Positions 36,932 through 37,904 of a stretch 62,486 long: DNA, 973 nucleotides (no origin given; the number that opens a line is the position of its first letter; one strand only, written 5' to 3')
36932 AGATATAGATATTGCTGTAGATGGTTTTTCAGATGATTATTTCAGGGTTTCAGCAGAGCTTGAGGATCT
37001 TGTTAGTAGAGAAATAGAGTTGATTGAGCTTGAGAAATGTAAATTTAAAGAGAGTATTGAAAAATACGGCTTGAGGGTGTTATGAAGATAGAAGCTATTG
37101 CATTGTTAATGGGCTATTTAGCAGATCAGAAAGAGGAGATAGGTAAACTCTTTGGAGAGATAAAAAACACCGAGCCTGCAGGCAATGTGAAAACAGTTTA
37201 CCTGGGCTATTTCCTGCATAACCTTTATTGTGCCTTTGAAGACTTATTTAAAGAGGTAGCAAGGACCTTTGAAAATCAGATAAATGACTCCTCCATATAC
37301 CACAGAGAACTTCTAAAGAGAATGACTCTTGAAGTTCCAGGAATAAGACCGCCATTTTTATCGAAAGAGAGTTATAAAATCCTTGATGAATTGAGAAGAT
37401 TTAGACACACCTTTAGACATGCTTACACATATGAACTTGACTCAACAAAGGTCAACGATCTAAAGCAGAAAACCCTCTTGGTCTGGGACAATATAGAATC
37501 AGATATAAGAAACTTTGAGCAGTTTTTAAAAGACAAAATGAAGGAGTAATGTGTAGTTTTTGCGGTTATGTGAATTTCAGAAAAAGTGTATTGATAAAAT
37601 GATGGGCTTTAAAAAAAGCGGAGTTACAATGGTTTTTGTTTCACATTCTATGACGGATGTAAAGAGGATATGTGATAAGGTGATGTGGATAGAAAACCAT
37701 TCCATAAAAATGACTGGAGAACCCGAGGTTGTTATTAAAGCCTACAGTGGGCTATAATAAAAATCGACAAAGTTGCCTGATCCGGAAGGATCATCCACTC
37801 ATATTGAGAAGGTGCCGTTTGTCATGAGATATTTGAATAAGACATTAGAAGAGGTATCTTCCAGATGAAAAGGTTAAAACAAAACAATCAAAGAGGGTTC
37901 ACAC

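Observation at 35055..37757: Three copies of the wzt 3' end separated by MNT/HEPN cassettes: insertions that regenerate the gene end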

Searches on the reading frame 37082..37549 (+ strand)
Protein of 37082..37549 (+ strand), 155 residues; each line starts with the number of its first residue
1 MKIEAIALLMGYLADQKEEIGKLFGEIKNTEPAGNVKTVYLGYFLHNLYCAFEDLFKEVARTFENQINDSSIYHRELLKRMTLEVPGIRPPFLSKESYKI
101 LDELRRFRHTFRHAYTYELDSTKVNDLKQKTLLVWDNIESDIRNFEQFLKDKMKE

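Call 7: search_protein_families(library=pfam, proteins=[window:37082-37549:+], max_evalue=0.01)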
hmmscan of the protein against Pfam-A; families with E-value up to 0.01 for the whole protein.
window:37082-37549:+ (155 aa): 2 families
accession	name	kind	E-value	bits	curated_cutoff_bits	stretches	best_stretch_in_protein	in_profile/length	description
PF20797.2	HepT-like_2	-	1.5e-30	106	27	1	42-148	3-109/110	HepT-like protein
PF18730.6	HEPN_Cthe2314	-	0.0045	17.4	27.1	1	49-150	58-160/174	Cthe_2314-like HEPN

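Call 17: find_encoding_contigs(protein=window:37082-37549:+, flank=10000, max_places=10)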
Protein window:37082-37549:+ (155 aa): 1 contig read that carries it; 1 place shown.
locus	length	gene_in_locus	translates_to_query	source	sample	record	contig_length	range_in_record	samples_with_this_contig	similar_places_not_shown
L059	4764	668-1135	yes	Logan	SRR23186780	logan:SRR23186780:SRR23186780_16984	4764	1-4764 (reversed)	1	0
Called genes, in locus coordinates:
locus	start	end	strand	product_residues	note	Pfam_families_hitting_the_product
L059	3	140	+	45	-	?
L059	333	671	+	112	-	PF18765:Polbeta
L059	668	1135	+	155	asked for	PF20797:HepT-like_2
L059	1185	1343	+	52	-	-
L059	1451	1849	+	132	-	PF07963:N_methyl, PF08334:T2SSG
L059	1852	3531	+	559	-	PF00437:T2SSE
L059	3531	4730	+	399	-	PF28597:T2SSF_N, PF00482:T2SSF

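Call 77: find_homologous_proteins(query=window:37082-37546:+, max_evalue=1e-15)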
Query window:37082-37546:+ (155 aa): 1096 proteins with E <= 1e-15 among 1160 candidates; the best 120 are listed.
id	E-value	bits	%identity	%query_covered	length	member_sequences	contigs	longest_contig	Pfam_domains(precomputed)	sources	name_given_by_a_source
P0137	6.3e-98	343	100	100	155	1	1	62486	PF20797.3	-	-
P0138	3.4e-60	220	70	99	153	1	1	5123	PF20797.3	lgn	-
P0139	1.3e-59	218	66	99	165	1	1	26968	PF20797.3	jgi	jgi:hypothetical protein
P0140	1.5e-59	218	68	99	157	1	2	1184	PF20797.3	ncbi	-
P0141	2.9e-59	217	66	100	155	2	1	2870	PF20797.3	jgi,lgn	-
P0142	6.6e-59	216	67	100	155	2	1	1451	PF20797.3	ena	-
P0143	3.7e-58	214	65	100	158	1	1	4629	PF20797.3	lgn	-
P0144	4.3e-58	213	66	100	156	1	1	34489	PF20797.3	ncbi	-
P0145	5.3e-58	213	62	100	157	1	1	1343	PF20797.3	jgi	jgi:uncharacterized protein YutE (UPF0331/DUF86 family)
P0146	1.8e-57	211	63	99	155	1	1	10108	PF20797.3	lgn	-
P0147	8.2e-57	209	66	100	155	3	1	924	PF20797.3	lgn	-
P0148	2.6e-56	208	61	100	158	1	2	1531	PF20797.3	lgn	-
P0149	3.0e-56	207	63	100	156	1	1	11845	PF20797.3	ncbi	-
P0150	4.3e-56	207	63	99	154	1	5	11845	PF20797.3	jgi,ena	-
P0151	4.4e-56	207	62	100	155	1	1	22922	PF20797.3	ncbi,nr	ncbi:MAG: hypothetical protein HQL08_06990 [Nitrospirae bacterium]|nr:hypothetical protein [Nitrospi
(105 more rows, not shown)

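Call 78: find_encoding_contigs(protein=P0139, flank=5000, max_places=2)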
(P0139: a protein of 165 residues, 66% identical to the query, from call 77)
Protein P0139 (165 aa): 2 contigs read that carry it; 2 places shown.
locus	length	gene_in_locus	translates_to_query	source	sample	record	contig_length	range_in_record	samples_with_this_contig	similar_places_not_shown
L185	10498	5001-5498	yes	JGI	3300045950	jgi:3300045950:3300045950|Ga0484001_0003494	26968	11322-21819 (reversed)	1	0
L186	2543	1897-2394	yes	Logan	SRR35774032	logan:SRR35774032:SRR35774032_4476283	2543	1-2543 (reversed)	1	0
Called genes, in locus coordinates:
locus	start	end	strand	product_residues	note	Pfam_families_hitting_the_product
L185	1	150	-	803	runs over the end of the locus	PF07090:GATase1_like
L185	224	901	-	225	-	PF13709:DUF4159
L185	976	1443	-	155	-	PF13091:PLDc_2, PF17941:PP_kinase_C_1 (weak)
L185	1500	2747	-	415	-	PF00919:UPF0004, PF04055:Radical_SAM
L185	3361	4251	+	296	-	PF02569:Pantoate_ligase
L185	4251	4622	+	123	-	PF02261:Asp_decarbox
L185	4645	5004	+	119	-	PF18765:Polbeta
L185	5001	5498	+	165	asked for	PF20797:HepT-like_2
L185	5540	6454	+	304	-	PF01790:LGT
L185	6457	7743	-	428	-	PF03193:RsgA_GTPase (faint), PF13167:GTP-bdg_N, PF16360:GTP-bdg_M, PF01926:MMR_HSR1, PF02421:FeoB_N (weak)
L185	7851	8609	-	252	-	PF20772:TACO1_YebC_N, PF01709:Transcrip_reg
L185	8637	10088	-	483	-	PF12895:ANAPC3 (weak), PF14559:TPR_19 (weak), PF14559:TPR_19 (weak), PF13181:TPR_8 (weak), PF13432:TPR_16, PF14559:TPR_19 (weak), PF00515:TPR_1 (weak), PF13414:TPR_11 (weak), +21 more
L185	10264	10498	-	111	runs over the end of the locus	PF04945:YHS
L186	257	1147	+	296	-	PF02569:Pantoate_ligase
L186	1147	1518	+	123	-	PF02261:Asp_decarbox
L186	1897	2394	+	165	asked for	PF20797:HepT-like_2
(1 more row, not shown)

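Call 79: find_encoding_contigs(protein=P0144, flank=5000, max_places=2)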
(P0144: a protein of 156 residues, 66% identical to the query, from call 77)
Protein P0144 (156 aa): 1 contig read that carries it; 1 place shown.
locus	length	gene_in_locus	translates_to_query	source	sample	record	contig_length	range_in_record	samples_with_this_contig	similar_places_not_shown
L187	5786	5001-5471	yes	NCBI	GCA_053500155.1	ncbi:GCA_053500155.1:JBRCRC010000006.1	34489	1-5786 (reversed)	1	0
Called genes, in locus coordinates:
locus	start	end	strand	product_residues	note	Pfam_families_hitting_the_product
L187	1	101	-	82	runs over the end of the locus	-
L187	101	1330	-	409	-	PF12704:MacB_PCD, PF02687:FtsX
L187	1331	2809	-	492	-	PF01336:tRNA_anti-codon, PF00152:tRNA-synt_2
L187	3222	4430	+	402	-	PF01676:Metalloenzyme, PF10143:PhosphMutase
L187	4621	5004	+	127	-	PF01909:NTP_transf_2, PF18765:Polbeta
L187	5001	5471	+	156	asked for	PF20797:HepT-like_2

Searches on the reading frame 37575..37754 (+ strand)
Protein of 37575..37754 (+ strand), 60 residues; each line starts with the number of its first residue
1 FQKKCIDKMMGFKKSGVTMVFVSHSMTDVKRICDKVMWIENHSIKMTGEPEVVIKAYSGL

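Call 56: find_homologous_proteins(query=window:37575-37754:+, max_evalue=0.00001)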
Query seq(60 aa) (60 aa): 16 proteins with E <= 0.00001 among 16 candidates.
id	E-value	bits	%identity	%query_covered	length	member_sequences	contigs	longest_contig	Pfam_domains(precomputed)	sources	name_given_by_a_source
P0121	2.4e-23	98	73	100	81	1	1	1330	-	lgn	-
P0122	1.2e-22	96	79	97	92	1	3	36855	-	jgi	jgi:lipopolysaccharide transport system ATP-binding protein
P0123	1.7e-22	95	75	95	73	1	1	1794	-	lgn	-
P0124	1.8e-22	95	76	97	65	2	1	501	-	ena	-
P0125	1.1e-21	93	72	97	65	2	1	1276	-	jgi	jgi:lipopolysaccharide transport system ATP-binding protein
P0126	1.3e-21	93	72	95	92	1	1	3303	-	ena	-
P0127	1.7e-21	92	68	100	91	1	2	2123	-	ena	-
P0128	6.0e-21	90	71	97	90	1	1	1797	-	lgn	-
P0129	3.2e-20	88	65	100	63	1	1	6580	-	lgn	-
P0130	8.4e-20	87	67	100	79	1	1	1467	-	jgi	jgi:lipopolysaccharide transport system ATP-binding protein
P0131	1.1e-19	87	100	70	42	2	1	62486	-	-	-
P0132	6.6e-19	84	67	97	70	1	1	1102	-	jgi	jgi:lipopolysaccharide transport system ATP-binding protein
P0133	4.9e-18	81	65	95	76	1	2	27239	-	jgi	jgi:lipopolysaccharide transport system ATP-binding protein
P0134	1.9e-16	76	61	98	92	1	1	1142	-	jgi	jgi:lipopolysaccharide transport system ATP-binding protein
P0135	5.1e-16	75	61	95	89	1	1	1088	-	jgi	jgi:lipopolysaccharide transport system ATP-binding protein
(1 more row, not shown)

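Call 57: find_encoding_contigs(protein=P0122, flank=6000, max_places=3)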
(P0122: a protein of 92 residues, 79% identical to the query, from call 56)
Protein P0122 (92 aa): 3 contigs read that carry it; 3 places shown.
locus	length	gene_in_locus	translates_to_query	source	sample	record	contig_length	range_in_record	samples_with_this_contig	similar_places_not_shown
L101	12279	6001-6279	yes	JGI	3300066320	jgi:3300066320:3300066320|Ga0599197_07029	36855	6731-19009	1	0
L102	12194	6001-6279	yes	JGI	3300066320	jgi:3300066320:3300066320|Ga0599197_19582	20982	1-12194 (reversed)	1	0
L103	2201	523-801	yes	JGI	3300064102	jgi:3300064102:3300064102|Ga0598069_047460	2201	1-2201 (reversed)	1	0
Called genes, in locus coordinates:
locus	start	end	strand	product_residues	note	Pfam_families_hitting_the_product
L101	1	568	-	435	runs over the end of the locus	PF04932:Wzy_C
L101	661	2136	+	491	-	PF13727:CoA_binding_3, PF02397:Bac_transf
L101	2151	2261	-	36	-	-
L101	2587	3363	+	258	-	PF01061:ABC2_membrane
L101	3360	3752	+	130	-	PF00005:ABC_tran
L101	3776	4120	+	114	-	-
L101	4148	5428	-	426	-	PF00872:Transposase_mut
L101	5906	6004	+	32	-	-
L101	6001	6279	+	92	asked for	-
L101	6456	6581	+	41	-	-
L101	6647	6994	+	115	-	PF24839:DUF7718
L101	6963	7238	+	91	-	PF18882:DUF5647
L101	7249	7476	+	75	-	-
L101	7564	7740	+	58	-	PF02397:Bac_transf (weak)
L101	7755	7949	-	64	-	-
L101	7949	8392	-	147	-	-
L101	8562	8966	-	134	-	-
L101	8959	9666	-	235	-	PF00535:Glycos_transf_2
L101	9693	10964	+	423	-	PF01943:Polysacc_synt, PF13440:Polysacc_synt_3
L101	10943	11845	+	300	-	PF13489:Methyltransf_23, PF13847:Methyltransf_31 (weak), PF08241:Methyltransf_11, PF08242:Methyltransf_12 (weak), PF13649:Methyltransf_25 (weak)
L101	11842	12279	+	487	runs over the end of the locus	PF13439:Glyco_transf_4 (weak), PF00534:Glycos_transf_1, PF13692:Glyco_trans_1_4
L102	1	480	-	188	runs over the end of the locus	PF13489:Methyltransf_23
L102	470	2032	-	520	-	PF13231:PMT_2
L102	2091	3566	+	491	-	PF13727:CoA_binding_3, PF02397:Bac_transf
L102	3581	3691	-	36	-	-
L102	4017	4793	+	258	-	PF01061:ABC2_membrane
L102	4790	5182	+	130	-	PF00005:ABC_tran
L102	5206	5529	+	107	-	-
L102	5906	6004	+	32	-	-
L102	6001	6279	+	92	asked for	-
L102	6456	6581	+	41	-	-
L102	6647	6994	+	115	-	PF24839:DUF7718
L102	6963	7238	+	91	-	PF18882:DUF5647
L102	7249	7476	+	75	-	-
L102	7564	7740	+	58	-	PF02397:Bac_transf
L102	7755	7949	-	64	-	-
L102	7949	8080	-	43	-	-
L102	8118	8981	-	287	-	PF13276:HTH_21, PF00665:rve, PF13683:rve_3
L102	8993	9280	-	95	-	PF01527:HTH_Tnp_1, PF13384:HTH_23 (weak), PF13518:HTH_28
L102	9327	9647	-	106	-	-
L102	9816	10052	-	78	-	-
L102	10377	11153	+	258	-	PF01061:ABC2_membrane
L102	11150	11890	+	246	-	PF00005:ABC_tran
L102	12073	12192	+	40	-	?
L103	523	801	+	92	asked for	-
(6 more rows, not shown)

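Call 58: find_encoding_contigs(protein=P0133, flank=6000, max_places=3)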
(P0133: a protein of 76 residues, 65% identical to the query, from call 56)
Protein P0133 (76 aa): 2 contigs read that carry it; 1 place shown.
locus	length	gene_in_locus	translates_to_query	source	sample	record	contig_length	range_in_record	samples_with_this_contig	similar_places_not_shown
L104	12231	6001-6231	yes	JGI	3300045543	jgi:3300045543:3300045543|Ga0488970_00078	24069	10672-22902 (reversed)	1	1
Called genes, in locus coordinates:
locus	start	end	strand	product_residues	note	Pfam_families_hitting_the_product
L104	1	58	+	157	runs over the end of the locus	PF02357:NusG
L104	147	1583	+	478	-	PF02878:PGM_PMM_I, PF02879:PGM_PMM_II, PF02880:PGM_PMM_III, PF00408:PGM_PMM_IV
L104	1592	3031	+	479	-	PF00483:NTP_transferase, PF12804:NTP_transf_3 (weak), PF22640:ManC_GMP_beta-helix, PF01050:MannoseP_isomer, PF07883:Cupin_2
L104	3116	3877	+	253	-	PF01061:ABC2_membrane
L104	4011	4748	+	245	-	PF00005:ABC_tran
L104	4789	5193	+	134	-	PF14076:DUF4258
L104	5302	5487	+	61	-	-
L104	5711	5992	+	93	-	PF05598:DUF772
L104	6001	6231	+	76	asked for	-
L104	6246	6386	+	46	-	PF00483:NTP_transferase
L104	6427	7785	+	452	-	PF13946:DUF4214, PF02353:CMAS, PF13489:Methyltransf_23, PF07021:MetW, PF08241:Methyltransf_11 (weak), PF13649:Methyltransf_25 (weak), PF13847:Methyltransf_31 (weak)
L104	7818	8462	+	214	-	PF17836:PglD_N, PF25084:LbH_EIF2B (faint), PF25087:GMPPB_C (faint), PF00132:Hexapep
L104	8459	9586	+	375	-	PF01041:DegT_DnrJ_EryC1, PF00155:Aminotran_1_2, PF00266:Aminotran_5, PF01212:Beta_elim_lyase (weak)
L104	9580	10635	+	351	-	PF00534:Glycos_transf_1, PF13692:Glyco_trans_1_4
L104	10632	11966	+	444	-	PF00534:Glycos_transf_1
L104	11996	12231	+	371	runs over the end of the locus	PF13439:Glyco_transf_4, PF20706:GT4-conflict, PF00534:Glycos_transf_1, PF13692:Glyco_trans_1_4, PF13524:Glyco_trans_1_2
